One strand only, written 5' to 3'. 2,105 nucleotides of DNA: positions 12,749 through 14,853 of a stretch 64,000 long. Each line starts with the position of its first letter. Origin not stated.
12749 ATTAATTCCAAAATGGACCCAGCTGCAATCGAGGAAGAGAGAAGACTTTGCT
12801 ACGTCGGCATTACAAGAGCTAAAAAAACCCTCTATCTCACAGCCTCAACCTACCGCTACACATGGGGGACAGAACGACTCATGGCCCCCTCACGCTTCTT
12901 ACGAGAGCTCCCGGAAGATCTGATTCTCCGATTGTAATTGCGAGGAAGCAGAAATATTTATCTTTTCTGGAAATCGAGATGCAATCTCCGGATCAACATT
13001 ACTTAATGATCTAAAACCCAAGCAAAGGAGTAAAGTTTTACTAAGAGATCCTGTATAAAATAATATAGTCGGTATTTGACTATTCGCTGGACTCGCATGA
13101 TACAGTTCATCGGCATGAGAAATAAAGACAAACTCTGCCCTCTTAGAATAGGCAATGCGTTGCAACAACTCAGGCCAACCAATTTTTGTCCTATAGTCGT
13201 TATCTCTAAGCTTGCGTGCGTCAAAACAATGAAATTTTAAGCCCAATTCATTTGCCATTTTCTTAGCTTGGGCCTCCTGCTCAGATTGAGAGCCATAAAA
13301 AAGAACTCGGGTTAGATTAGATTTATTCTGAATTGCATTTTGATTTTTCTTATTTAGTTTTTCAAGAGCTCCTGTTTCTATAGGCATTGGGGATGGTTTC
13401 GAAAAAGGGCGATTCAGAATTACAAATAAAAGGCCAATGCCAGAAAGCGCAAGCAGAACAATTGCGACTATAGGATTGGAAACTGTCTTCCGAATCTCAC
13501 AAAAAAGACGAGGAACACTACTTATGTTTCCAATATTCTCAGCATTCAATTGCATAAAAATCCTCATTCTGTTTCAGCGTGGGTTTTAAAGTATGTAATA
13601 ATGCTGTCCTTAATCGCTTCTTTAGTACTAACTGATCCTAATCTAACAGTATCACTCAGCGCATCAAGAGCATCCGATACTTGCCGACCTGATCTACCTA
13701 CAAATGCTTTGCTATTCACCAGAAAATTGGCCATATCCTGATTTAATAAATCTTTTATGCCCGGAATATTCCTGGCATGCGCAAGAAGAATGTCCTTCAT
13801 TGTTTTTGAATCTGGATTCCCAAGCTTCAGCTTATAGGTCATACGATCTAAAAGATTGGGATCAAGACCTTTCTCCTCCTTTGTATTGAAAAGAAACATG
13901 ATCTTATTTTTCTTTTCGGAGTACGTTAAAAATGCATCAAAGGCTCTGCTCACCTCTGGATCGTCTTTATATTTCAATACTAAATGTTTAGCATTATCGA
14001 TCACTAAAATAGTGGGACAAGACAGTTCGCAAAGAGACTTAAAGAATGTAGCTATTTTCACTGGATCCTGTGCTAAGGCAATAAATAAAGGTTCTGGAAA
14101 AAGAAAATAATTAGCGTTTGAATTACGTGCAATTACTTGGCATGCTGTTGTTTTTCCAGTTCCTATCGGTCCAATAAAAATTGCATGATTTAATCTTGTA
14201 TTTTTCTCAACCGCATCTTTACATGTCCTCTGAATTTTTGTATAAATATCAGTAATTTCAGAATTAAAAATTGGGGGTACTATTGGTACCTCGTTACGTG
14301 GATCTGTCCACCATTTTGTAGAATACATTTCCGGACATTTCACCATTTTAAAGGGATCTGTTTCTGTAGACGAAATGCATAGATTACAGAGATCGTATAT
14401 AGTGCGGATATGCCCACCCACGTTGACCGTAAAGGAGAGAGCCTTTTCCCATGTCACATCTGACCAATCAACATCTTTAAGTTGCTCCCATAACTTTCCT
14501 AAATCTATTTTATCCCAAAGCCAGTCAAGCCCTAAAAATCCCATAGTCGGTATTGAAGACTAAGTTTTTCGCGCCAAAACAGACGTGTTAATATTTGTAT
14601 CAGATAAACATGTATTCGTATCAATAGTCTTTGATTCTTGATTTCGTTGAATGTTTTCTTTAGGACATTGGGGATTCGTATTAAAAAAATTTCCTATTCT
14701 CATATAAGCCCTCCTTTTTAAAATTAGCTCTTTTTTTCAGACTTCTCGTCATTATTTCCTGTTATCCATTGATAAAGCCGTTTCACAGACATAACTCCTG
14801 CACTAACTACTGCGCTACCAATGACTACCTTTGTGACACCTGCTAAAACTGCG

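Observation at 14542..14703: A single in-frame TAG separates the shared N-module from the AAA+ ATPase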

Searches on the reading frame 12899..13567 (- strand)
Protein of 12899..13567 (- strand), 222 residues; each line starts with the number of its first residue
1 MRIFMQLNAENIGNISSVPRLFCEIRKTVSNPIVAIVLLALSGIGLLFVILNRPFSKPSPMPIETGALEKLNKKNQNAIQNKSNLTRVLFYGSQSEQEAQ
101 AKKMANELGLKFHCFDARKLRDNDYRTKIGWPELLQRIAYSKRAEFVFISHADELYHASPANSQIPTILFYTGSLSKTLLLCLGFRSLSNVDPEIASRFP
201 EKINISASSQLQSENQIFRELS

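Call 7: search_protein_families(library=pfam, proteins=[window:12899-13567:-], max_evalue=0.1)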
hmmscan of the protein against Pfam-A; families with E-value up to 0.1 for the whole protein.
window:12899-13567:- (222 aa): 0 families

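Call 24: find_encoding_contigs(protein=window:12899-13555:-, flank=10000, max_places=10)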
Protein window:12899-13555:- (218 aa): 2 contigs read that carry it; 2 places shown.
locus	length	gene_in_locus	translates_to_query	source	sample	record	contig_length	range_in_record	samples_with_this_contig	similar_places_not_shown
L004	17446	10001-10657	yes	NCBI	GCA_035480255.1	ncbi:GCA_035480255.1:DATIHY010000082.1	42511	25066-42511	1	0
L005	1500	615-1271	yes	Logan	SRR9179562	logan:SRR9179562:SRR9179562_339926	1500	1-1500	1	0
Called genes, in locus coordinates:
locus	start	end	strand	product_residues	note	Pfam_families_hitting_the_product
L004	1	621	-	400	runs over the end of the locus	PF00309:Sigma54_AID, PF04963:Sigma54_CBD, PF04552:Sigma54_DBD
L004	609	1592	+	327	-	PF01075:Glyco_transf_9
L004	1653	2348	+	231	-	-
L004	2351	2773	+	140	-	-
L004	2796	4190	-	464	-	-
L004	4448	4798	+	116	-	-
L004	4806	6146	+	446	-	-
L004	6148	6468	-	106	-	-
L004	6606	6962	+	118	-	PF02517:Rce1-like (weak)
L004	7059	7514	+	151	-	PF12796:Ank_2, PF13857:Ank_5 (weak), PF00023:Ank (weak), PF13637:Ank_4 (weak)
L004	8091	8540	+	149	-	PF02517:Rce1-like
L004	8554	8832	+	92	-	-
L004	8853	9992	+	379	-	PF00004:AAA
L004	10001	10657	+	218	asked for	-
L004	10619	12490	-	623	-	PF00580:UvrD-helicase, PF01443:Viral_helicase1 (faint), PF13245:AAA_19, PF13604:AAA_30 (faint), PF13361:UvrD_C, PF13538:UvrD_C_2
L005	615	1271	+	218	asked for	-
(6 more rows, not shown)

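Call 42: search_protein_families(library=padloc, proteins=[P0002, window:12899-13555:-], max_evalue=0.01)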
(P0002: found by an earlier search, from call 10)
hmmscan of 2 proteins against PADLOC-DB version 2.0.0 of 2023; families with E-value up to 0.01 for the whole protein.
P0002 (379 aa): 5 families
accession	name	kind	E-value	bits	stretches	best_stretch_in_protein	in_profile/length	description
PDLC04140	mad8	-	2e-06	25.5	1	230-332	192-289/314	mads_8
PDLC00915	TRIP13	-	1.9e-05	22.3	1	250-344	160-260/302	TRIP13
PDLC02196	IetA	-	4.8e-05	20.9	0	143-195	94-146/374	-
PDLC02195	IetA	-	0.00025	18.5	1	171-361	137-324/395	-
PDLC00914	TRIP13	-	0.0075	13.8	0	165-194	67-94/302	TRIP13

window:12899-13555:- (218 aa): 0 families

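Call 43: search_protein_families(library=ncbifam, proteins=[P0002, window:12899-13555:-], max_evalue=0.01)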
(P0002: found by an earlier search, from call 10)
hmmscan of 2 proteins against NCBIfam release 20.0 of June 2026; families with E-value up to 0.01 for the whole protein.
P0002 (379 aa): 18 families
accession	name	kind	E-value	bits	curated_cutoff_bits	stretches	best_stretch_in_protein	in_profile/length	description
TIGR01243.1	CDC48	subfamily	1.9e-07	29.8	802.65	1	175-327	216-376/733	CDC48 family AAA ATPase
NF004046.1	PRK05563.1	equivalog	5.4e-05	22.3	400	1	156-197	22-63/567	DNA polymerase III subunit gamma/tau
TIGR00635.1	ruvB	equivalog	5.8e-05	22.3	299.05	1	153-201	12-60/305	Holliday junction branch migration DNA helicase RuvB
NF000868.0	PRK00080.1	equivalog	0.00011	21.3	282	1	156-202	36-82/330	Holliday junction branch migration DNA helicase RuvB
NF042959.1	IteA_antiphage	equivalog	0.00033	19.9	510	0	268-344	226-295/367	anti-phage ATPase IteA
TIGR02397.1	dnaX_nterm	equivalog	0.00054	19.3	250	1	157-196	22-61/355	DNA polymerase III subunit gamma/tau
NF001679.0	PRK00440.1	equivalog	0.00057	19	303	1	157-195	26-63/322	replication factor C small subunit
NF011523.0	PRK14962.1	equivalog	0.00067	18.5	576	1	156-204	21-69/474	DNA polymerase III subunits gamma and tau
TIGR03922.1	T7SS_EccA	equivalog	0.001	17.7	466.65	1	168-193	309-334/557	type VII secretion AAA-ATPase EccA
NF009881.0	PRK13341.1-2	equivalog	0.0013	16.7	651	1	169-199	50-80/736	AAA family ATPase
NF011531.0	PRK14971.1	equivalog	0.0024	16.7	685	0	156-197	24-65/614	DNA polymerase III subunit gamma/tau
NF011514.0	PRK14953.1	equivalog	0.0032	16.5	536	1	157-197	24-64/488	DNA polymerase III subunits gamma and tau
NF005846.3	PRK07764.1-6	equivalog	0.0056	15.8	625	1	167-198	29-61/628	DNA polymerase III subunit gamma and tau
NF011513.0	PRK14952.1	equivalog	0.0057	15.7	737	0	167-197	30-61/596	DNA polymerase III subunits gamma/tau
NF011512.0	PRK14950.1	equivalog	0.0058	15.8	593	1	156-197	23-64/585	DNA polymerase III subunits gamma and tau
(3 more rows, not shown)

window:12899-13555:- (218 aa): 0 families

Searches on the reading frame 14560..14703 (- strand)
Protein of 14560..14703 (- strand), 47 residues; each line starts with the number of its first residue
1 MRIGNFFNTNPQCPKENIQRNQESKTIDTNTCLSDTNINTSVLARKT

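Call 7: search_protein_families(library=pfam, proteins=[window:14560-14703:-], max_evalue=0.1)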
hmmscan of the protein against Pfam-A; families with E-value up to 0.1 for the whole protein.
window:14560-14703:- (47 aa): 0 families

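Call 10: list_cluster_members(proteins=[P0001, window:14560-14703:-, window:14724-15002:-, window:16043-16498:-, window:12899-13567:-, window:15016-15465:-])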
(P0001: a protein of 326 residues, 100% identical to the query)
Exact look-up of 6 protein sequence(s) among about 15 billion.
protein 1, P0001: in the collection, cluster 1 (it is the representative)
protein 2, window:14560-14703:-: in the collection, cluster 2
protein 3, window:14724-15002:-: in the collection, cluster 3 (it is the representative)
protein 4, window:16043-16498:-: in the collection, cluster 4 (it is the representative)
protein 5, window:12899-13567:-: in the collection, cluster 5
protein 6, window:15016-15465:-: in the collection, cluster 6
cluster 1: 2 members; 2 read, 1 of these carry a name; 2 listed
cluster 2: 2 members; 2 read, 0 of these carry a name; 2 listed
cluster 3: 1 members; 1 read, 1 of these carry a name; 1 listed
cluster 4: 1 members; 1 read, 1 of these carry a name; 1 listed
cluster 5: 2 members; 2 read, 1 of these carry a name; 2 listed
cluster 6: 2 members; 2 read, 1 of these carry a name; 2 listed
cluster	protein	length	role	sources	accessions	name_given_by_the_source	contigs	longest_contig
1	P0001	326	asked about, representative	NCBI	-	-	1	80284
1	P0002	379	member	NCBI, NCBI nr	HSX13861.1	MAG TPA: AAA family ATPase [Chlamydiales bacterium] | AAA family ATPase [Chlamydiales bacterium]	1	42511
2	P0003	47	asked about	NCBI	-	-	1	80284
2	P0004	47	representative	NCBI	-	-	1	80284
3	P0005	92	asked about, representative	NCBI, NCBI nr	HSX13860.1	MAG TPA: hypothetical protein VLE96_05515 [Chlamydiales bacterium] | hypothetical protein [Chlamydiales bacterium]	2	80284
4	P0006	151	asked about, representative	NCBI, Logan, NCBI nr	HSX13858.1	MAG TPA: ankyrin repeat domain-containing protein [Chlamydiales bacterium] | ankyrin repeat domain-containing protein [Chlamydiales bacterium]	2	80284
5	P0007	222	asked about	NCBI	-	-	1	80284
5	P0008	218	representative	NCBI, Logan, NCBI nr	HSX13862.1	MAG TPA: hypothetical protein VLE96_05525 [Chlamydiales bacterium] | hypothetical protein [Chlamydiales bacterium]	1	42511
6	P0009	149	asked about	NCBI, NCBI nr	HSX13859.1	MAG TPA: CPBP family intramembrane glutamic endopeptidase [Chlamydiales bacterium] | CPBP family intramembrane glutamic endopeptidase [Chlamydiales bacterium]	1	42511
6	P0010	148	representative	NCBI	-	-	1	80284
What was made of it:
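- The allele is seen in only one of two near-identical assemblies (call 10).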

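Call 12: find_encoding_contigs(protein=P0002, flank=10000, max_places=6)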
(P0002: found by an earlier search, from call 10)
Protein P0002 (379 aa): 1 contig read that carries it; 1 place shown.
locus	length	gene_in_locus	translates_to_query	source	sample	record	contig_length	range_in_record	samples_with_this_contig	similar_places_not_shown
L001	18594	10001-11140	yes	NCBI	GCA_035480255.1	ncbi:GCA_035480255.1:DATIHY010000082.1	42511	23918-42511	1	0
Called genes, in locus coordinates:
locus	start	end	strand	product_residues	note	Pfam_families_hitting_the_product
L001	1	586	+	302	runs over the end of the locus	PF11004:Kdo_hydroxy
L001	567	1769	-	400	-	PF00309:Sigma54_AID, PF04963:Sigma54_CBD, PF04552:Sigma54_DBD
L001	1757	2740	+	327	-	PF01075:Glyco_transf_9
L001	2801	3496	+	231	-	-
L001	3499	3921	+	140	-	-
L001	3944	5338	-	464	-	-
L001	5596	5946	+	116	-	-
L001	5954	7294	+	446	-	-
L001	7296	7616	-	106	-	-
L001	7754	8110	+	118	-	PF02517:Rce1-like (weak)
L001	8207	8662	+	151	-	PF12796:Ank_2, PF13857:Ank_5 (weak), PF00023:Ank (weak), PF13637:Ank_4 (weak)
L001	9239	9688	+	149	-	PF02517:Rce1-like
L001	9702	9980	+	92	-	-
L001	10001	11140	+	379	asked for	PF00004:AAA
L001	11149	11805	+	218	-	-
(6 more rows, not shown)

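Call 41: find_related_loci(query=A5, collection=genome_contigs, flank=6000)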
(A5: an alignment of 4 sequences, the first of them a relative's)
Query A5 (379 aa) in genome_contigs; peptide patterns used: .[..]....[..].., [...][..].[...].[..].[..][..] (x = any residue, [..] = any of these).
92 stretches matched a pattern, but none encodes a relative of the query by tblastn (E <= 1e-3).

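Call 42: search_protein_families(library=padloc, proteins=[P0002], max_evalue=0.01)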
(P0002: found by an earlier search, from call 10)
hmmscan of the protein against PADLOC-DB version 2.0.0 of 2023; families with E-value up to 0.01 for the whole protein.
P0002 (379 aa): 5 families
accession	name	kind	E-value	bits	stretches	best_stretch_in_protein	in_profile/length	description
PDLC04140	mad8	-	2e-06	25.5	1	230-332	192-289/314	mads_8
PDLC00915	TRIP13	-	1.9e-05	22.3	1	250-344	160-260/302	TRIP13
PDLC02196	IetA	-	4.8e-05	20.9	0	143-195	94-146/374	-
PDLC02195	IetA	-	0.00025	18.5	1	171-361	137-324/395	-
PDLC00914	TRIP13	-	0.0075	13.8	0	165-194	67-94/302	TRIP13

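Call 43: search_protein_families(library=ncbifam, proteins=[P0002], max_evalue=0.01)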
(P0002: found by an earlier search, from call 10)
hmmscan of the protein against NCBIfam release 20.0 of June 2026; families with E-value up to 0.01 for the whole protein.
P0002 (379 aa): 18 families
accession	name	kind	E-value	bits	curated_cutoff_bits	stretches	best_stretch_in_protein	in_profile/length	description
TIGR01243.1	CDC48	subfamily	1.9e-07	29.8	802.65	1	175-327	216-376/733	CDC48 family AAA ATPase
NF004046.1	PRK05563.1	equivalog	5.4e-05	22.3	400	1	156-197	22-63/567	DNA polymerase III subunit gamma/tau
TIGR00635.1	ruvB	equivalog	5.8e-05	22.3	299.05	1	153-201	12-60/305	Holliday junction branch migration DNA helicase RuvB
NF000868.0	PRK00080.1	equivalog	0.00011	21.3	282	1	156-202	36-82/330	Holliday junction branch migration DNA helicase RuvB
NF042959.1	IteA_antiphage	equivalog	0.00033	19.9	510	0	268-344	226-295/367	anti-phage ATPase IteA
TIGR02397.1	dnaX_nterm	equivalog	0.00054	19.3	250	1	157-196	22-61/355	DNA polymerase III subunit gamma/tau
NF001679.0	PRK00440.1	equivalog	0.00057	19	303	1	157-195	26-63/322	replication factor C small subunit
NF011523.0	PRK14962.1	equivalog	0.00067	18.5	576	1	156-204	21-69/474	DNA polymerase III subunits gamma and tau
TIGR03922.1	T7SS_EccA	equivalog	0.001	17.7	466.65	1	168-193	309-334/557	type VII secretion AAA-ATPase EccA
NF009881.0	PRK13341.1-2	equivalog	0.0013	16.7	651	1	169-199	50-80/736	AAA family ATPase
NF011531.0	PRK14971.1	equivalog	0.0024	16.7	685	0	156-197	24-65/614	DNA polymerase III subunit gamma/tau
NF011514.0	PRK14953.1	equivalog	0.0032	16.5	536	1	157-197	24-64/488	DNA polymerase III subunits gamma and tau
NF005846.3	PRK07764.1-6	equivalog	0.0056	15.8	625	1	167-198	29-61/628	DNA polymerase III subunit gamma and tau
NF011513.0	PRK14952.1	equivalog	0.0057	15.7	737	0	167-197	30-61/596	DNA polymerase III subunits gamma/tau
NF011512.0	PRK14950.1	equivalog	0.0058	15.8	593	1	156-197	23-64/585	DNA polymerase III subunits gamma and tau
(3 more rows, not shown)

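Call 44: search_solved_structures(query=A4, max_evalue=0.00001)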
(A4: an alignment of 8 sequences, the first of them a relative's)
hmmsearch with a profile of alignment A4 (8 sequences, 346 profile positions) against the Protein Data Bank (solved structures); distinct sequences matched with E-value up to 0.00001: 217 (the best 60 are shown).
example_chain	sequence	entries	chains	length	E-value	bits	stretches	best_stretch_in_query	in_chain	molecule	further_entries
5vc7_A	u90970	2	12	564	1.2e-20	76.9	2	136-295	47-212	VCP-like ATPase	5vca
5g4g_A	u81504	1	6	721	2.8e-20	75.7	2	136-295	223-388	VCP-LIKE ATPASE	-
5g4f_A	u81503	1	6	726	2.9e-20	75.7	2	136-295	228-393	VCP-LIKE ATPASE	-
7wub_C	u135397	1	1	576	3.5e-19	72.1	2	136-279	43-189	Transitional endoplasmic reticulum ATPase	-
7wub_D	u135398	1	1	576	3.5e-19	72.1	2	136-279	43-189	Transitional endoplasmic reticulum ATPase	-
6chs_H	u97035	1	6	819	3.6e-19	72.1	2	136-279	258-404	Putative cell division control protein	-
6mck_A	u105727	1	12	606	4.2e-19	71.8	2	136-279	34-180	Transitional endoplasmic reticulum ATPase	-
7rlj_A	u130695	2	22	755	8.9e-19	70.8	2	136-279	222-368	Transitional endoplasmic reticulum ATPase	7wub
8yka_A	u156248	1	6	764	9.2e-19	70.7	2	136-279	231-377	Transitional endoplasmic reticulum ATPase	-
5c18_A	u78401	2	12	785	9.7e-19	70.7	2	136-279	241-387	Transitional endoplasmic reticulum ATPase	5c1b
7rlh_A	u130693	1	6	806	9.8e-19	70.6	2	136-279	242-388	Transitional endoplasmic reticulum ATPase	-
7y4w_A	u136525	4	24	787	1e-18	70.6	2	136-279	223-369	Transitional endoplasmic reticulum ATPase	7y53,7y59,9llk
7rlg_A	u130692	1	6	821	1e-18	70.6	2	136-279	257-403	Transitional endoplasmic reticulum ATPase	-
5c19_A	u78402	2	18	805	1.1e-18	70.5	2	136-279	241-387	Transitional endoplasmic reticulum ATPase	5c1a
7bp9_A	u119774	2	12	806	1.1e-18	70.5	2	136-279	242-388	Transitional endoplasmic reticulum ATPase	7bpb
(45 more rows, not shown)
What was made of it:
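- On Classical AAA ATPase (Pfam PF00004): PDB profile hits to VCP, FtsH and Msp1 (call 44).
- Closest known: N-terminally anchored single-domain classical AAA ATPases. Same: The family profile hits the AAA domains of VCP-like ATPase (E 1e-20), FtsH and Msp1 (E 7e-11) (call 44).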

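Call 47: find_related_loci(query=A5, collection=metagenome_contigs, flank=5000)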
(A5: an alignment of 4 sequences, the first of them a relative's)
Query A5 (379 aa) in metagenome_contigs; peptide patterns used: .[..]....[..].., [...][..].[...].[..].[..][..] (x = any residue, [..] = any of these).
158 stretches matched a pattern; 2 encode a relative of the query (tblastn E <= 1e-3); 2 distinct loci.
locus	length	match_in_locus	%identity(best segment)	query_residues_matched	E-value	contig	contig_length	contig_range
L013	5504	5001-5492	25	178-336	9e-12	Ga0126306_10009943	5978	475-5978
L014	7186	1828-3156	26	175-336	2e-11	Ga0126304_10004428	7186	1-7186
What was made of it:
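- Tried and rejected: A family-pattern scan there found only generic AAA hits at 25% identity (call 47).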

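Call 59: predict_structure(alignment_id=A4)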
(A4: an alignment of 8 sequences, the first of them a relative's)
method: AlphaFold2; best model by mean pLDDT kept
length: 379 residues; sequences in the alignment: 8
mean_pLDDT: 65.8   pTM: 0.60
mean pLDDT of the five models: 65.8, 65.6, 65.5, 63.6, 62.0
residues with pLDDT >= 90: 49; 70-90: 162; 50-70: 37; < 50: 131
segments of 3 or more residues with pLDDT < 50: 1-66, 81-139, 377-379
pLDDT, mean of each block of 10 residues (from residue 1): 32 35 32 37 36 33 44 52 43 43 37 35 30 40 82 88 79 90 80 70 76 79 74 85 80 86 77 89 89 90 91 80 92 88 87 65 90 70
secondary structure, 60 per line:
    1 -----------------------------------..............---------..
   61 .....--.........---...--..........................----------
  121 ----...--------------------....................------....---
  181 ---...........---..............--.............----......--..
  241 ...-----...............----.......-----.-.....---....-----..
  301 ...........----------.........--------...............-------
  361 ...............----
elements in order: H36-49 H59-65 H68-76 H85-110 H148-167 E174-177 H184-194 E198-203 H204-211 H214-226 E231-236 H239-242 H249-263 E268-274 H282-286 E290-293 H299-311 H322-330 H339-353 H361-375
